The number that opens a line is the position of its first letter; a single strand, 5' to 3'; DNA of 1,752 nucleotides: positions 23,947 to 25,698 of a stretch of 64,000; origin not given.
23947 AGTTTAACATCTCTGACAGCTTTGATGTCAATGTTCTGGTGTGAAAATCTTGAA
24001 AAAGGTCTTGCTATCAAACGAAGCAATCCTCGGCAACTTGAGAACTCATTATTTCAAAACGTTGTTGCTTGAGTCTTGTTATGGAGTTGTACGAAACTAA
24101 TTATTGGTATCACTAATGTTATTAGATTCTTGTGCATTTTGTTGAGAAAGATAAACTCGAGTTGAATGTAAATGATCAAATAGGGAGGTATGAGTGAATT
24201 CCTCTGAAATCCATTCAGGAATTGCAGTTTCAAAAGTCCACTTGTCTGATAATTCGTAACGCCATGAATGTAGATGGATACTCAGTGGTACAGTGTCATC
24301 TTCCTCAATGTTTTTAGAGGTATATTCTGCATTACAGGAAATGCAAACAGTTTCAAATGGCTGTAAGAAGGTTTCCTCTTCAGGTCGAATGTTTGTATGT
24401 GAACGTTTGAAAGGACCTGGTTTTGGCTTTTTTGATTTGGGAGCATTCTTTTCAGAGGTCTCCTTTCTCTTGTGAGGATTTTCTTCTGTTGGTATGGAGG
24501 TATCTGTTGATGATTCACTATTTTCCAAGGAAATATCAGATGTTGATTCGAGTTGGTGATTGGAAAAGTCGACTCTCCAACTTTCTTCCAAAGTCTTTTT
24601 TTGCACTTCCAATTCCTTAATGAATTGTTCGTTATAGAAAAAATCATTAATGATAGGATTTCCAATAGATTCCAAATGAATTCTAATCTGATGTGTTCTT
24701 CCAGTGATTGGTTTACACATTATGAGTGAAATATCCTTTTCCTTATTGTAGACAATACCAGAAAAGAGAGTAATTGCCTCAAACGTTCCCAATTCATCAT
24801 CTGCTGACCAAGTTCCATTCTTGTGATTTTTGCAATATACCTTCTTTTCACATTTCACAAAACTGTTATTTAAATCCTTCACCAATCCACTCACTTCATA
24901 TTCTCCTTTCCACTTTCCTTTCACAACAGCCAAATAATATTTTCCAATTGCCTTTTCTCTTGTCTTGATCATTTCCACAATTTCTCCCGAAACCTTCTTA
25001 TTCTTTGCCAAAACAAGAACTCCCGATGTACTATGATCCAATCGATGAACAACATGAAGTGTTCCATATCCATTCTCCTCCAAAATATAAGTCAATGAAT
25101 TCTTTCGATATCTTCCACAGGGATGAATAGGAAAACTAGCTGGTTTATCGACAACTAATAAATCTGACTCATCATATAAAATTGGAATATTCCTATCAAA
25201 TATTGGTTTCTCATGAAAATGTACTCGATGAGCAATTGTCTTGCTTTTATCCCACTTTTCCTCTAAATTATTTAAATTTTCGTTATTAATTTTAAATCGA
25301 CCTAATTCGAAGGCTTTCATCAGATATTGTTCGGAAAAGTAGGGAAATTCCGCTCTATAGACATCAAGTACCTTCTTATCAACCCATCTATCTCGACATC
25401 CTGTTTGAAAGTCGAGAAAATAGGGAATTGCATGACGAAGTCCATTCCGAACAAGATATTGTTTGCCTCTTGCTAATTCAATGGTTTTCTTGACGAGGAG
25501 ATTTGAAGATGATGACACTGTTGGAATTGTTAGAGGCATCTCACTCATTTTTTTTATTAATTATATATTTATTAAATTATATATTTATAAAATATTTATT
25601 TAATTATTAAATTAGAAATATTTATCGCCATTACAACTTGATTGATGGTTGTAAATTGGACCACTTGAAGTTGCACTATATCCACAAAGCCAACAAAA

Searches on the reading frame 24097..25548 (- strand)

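Call 8: search_protein_families(library=pfam, proteins=[window:24097-25548:-], max_evalue=0.01)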
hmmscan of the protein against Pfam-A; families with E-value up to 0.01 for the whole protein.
window:24097-25548:- (483 aa): 2 families
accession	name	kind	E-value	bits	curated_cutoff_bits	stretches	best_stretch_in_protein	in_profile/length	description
PF00849.27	PseudoU_synth_2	-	9.9e-29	101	26.8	1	129-294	1-152/152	RNA pseudouridylate synthase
PF11554.13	DUF3232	-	0.0017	18.8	27.4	1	65-121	48-105/152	Protein of unknown function (DUF3232)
